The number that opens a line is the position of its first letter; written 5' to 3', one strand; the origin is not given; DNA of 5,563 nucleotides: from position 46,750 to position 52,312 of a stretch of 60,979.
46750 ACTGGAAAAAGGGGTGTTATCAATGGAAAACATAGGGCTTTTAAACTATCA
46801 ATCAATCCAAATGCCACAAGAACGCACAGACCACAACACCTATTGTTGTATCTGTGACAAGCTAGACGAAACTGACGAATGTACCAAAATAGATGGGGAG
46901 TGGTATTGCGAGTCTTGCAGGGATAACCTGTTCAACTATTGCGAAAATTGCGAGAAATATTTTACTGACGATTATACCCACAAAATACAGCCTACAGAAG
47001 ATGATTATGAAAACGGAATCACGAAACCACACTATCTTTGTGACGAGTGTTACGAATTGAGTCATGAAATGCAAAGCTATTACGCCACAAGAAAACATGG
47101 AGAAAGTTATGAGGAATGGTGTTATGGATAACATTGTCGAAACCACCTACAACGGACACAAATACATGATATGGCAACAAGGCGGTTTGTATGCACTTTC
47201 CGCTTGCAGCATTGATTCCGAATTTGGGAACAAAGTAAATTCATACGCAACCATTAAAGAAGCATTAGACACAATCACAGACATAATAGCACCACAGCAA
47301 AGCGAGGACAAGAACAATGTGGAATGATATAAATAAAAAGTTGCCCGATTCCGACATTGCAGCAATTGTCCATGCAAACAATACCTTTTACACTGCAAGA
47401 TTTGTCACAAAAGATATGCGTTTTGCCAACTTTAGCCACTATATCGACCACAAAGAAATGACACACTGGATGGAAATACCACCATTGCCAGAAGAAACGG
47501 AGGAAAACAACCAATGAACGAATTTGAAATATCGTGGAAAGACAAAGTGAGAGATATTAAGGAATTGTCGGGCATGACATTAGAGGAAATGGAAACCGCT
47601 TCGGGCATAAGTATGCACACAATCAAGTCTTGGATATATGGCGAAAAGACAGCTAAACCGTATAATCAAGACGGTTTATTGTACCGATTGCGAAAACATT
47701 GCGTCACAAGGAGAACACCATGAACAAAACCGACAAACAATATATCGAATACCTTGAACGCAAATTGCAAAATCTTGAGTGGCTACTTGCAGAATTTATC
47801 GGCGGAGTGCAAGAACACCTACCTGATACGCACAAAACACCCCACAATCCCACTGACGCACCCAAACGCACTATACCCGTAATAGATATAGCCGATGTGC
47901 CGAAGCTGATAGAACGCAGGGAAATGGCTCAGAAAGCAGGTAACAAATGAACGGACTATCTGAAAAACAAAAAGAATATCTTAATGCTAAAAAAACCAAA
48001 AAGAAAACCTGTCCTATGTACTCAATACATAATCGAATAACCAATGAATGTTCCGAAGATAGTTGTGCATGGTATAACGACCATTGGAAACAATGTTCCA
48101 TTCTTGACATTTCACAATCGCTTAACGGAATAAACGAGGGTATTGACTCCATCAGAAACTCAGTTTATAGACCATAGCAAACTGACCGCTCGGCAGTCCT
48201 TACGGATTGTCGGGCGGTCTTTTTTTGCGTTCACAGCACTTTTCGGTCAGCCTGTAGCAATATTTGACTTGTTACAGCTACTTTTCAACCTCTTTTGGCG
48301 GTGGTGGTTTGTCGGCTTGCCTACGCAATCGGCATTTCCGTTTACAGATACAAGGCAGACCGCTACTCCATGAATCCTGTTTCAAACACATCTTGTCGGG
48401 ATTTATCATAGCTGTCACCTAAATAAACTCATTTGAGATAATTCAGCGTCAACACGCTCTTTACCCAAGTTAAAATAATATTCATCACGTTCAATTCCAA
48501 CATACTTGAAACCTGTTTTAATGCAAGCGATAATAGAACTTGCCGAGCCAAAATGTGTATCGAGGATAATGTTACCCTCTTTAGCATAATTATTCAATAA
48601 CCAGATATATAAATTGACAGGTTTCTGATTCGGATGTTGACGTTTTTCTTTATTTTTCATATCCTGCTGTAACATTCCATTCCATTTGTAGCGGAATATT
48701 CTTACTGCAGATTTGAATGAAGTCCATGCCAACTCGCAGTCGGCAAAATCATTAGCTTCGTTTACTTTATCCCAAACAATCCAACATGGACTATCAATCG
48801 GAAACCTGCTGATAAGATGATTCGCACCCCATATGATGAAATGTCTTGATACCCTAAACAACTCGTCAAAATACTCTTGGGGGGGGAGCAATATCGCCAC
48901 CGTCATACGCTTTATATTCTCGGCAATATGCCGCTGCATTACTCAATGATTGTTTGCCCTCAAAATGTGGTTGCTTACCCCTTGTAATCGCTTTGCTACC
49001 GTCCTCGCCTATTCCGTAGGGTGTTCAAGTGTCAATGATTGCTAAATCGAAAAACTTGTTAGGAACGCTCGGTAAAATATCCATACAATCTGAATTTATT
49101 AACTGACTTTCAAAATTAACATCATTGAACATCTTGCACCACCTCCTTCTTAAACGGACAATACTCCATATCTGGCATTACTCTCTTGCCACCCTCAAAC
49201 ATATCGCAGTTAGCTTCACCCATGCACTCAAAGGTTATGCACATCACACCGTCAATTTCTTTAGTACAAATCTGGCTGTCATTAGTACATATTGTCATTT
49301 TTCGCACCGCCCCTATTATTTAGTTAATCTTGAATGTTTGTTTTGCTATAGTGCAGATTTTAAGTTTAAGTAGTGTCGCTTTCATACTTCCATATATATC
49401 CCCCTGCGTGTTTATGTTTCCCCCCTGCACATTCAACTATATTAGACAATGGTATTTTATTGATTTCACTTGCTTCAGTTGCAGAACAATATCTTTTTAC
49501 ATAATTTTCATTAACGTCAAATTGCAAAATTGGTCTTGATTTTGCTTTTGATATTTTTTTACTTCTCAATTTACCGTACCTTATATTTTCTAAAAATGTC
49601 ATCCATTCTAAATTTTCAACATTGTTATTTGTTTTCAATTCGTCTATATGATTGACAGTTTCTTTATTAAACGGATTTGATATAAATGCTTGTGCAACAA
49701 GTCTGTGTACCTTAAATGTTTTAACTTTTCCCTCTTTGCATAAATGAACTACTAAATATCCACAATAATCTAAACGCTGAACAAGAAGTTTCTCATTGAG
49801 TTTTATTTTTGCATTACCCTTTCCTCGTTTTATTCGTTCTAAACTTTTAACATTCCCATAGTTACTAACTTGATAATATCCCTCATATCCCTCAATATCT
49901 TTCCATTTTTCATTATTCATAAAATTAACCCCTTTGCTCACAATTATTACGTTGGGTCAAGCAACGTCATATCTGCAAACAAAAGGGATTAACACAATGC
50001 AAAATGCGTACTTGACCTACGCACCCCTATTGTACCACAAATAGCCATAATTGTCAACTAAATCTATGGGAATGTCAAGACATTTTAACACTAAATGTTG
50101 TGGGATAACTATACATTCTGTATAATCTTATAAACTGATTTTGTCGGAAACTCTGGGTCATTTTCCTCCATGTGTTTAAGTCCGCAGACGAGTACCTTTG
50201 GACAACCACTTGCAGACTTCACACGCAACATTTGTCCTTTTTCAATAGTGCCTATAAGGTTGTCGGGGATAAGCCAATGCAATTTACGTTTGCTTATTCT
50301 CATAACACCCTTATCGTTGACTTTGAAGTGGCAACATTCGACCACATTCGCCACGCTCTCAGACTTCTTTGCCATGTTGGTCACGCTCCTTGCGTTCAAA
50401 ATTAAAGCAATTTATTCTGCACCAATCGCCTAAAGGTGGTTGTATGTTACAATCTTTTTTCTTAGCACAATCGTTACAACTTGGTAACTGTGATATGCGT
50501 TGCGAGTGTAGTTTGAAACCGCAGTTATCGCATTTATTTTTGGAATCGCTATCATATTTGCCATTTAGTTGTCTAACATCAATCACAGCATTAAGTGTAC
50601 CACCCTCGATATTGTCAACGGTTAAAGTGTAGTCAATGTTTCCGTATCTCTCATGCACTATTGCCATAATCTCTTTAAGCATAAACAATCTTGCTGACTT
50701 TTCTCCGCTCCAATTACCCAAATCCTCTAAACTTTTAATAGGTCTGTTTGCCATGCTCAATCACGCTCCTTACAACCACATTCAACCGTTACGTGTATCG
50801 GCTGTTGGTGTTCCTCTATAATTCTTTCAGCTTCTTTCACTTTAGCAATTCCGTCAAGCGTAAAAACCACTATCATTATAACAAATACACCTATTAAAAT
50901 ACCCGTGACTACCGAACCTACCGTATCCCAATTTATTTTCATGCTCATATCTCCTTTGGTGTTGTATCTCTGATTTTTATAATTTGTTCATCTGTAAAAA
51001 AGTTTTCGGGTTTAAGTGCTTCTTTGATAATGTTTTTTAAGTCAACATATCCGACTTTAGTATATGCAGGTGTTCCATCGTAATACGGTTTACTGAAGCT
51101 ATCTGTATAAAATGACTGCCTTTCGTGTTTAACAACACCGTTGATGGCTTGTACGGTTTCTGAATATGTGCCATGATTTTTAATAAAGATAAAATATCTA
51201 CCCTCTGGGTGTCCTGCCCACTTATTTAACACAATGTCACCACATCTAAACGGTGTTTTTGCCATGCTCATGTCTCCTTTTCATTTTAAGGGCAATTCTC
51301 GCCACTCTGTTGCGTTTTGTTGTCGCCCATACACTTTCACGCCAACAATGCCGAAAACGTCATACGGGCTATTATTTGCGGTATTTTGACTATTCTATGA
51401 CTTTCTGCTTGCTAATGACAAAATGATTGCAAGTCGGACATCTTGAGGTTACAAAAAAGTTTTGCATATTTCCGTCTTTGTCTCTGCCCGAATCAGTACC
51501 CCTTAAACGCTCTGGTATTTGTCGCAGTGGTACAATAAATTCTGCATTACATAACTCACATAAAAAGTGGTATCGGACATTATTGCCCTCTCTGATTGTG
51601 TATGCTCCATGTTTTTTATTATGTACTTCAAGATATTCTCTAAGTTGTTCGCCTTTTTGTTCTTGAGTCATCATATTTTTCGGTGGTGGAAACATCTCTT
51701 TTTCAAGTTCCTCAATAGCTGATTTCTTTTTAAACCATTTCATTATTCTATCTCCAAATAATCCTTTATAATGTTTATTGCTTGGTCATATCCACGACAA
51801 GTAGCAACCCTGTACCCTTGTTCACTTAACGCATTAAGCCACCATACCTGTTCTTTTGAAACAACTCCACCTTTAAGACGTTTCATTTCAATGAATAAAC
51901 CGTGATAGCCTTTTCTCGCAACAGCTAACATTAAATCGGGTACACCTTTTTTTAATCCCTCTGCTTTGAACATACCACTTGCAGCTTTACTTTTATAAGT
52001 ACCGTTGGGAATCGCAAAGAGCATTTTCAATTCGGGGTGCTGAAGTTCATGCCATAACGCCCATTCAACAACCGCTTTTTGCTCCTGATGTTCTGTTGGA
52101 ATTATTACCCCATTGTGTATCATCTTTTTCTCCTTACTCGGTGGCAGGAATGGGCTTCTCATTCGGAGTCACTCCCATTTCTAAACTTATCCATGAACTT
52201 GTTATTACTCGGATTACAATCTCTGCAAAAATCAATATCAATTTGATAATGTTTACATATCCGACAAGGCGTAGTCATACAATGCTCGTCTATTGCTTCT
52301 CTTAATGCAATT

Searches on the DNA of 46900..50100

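Call 67: search_rna_families(source=window, start=46900, end=50100, threshold=evalue, max_evalue=1)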
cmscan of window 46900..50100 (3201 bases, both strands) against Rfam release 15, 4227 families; matches with E-value up to 1: 1.
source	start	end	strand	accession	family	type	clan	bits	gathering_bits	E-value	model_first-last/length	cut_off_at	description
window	49430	49521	-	RF00351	snoR20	Gene; snRNA; snoRNA; CD-box;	-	30.2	43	0.21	1-90/90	no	Small nucleolar RNA R20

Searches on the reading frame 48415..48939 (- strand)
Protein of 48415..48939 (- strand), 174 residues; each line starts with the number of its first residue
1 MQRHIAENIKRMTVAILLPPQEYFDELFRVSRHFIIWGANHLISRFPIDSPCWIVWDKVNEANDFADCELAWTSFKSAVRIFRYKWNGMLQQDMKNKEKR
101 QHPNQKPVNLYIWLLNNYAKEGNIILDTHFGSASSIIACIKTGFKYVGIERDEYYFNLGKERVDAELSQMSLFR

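Call 44: search_protein_families(library=phrogs, proteins=[window:48415-48939:-], max_evalue=0.00001)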
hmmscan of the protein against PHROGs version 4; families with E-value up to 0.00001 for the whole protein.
window:48415-48939:- (174 aa): 9 families
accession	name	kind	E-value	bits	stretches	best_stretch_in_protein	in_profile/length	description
phrog_23224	-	other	2.1e-37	130.1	1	19-165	137-294/305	DNA methyltransferase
phrog_67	-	other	7.7e-28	99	1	22-173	204-353/743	DNA methyltransferase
phrog_18293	-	other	5.2e-21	75.8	1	96-165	40-109/119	methyltransferase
phrog_3008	-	other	1.2e-17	65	1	85-171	139-219/244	DNA methyltransferase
phrog_498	-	other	7.4e-17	62.1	1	32-164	298-421/633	DNA methyltransferase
phrog_8769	-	other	1e-10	42.3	1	121-164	11-54/71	methyltransferase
phrog_23085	-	unknown function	3e-10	40.9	1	71-157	18-99/138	-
phrog_6952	-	other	6.1e-08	33.7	1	101-163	113-175/181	DNA methyltransferase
phrog_23148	-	unknown function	2.3e-06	28.8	1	98-164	81-147/165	-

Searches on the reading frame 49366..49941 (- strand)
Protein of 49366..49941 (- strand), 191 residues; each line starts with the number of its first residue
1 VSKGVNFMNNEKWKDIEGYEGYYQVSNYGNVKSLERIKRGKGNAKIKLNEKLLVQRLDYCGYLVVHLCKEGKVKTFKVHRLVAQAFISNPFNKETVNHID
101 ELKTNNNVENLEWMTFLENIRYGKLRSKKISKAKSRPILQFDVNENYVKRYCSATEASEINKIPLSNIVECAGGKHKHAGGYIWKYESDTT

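Call 44: search_protein_families(library=phrogs, proteins=[window:49366-49941:-], max_evalue=0.00001)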
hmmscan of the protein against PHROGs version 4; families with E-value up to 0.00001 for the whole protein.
window:49366-49941:- (191 aa): 9 families
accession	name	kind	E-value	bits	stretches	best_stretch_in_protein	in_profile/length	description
phrog_59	-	DNA, RNA and nucleotide metabolism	5.6e-43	148.9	1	7-189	134-289/423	HNH endonuclease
phrog_959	-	DNA, RNA and nucleotide metabolism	9.4e-35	120.4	1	8-134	3-117/138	HNH endonuclease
phrog_1492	-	DNA, RNA and nucleotide metabolism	1.6e-34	120.8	1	5-121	39-157/414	HNH endonuclease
phrog_37683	-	unknown function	2.3e-14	54.2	1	47-124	132-209/279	-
phrog_99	-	DNA, RNA and nucleotide metabolism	1.6e-09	38.9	1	57-134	145-216/383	HNH endonuclease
phrog_20162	-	DNA, RNA and nucleotide metabolism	3.2e-08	34.9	1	121-188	17-83/88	HNH endonuclease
phrog_7545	-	DNA, RNA and nucleotide metabolism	4e-07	31.4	1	39-122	47-132/160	HNH endonuclease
phrog_21964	-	DNA, RNA and nucleotide metabolism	7.1e-07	30.1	1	36-136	126-226/244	HNH endonuclease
phrog_30377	-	DNA, RNA and nucleotide metabolism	2.1e-06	28.8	1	77-121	11-53/82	HNH endonuclease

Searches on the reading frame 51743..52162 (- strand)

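Call 45: search_protein_families(library=phrogs, proteins=[window:51743-52162:-], max_evalue=0.00001)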
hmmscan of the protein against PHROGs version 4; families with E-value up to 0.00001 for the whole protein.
window:51743-52162:- (139 aa): 4 families
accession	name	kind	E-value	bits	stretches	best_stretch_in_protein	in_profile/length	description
phrog_824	-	unknown function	2.4e-43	149.9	1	22-137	64-176/265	-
phrog_2363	-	unknown function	3.6e-24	86.4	1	23-137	60-172/192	-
phrog_5702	-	DNA, RNA and nucleotide metabolism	1.7e-18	67.4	1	68-136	1-67/70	Holliday junction resolvase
phrog_93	-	DNA, RNA and nucleotide metabolism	2.9e-07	30.5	1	71-135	380-441/613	endonuclease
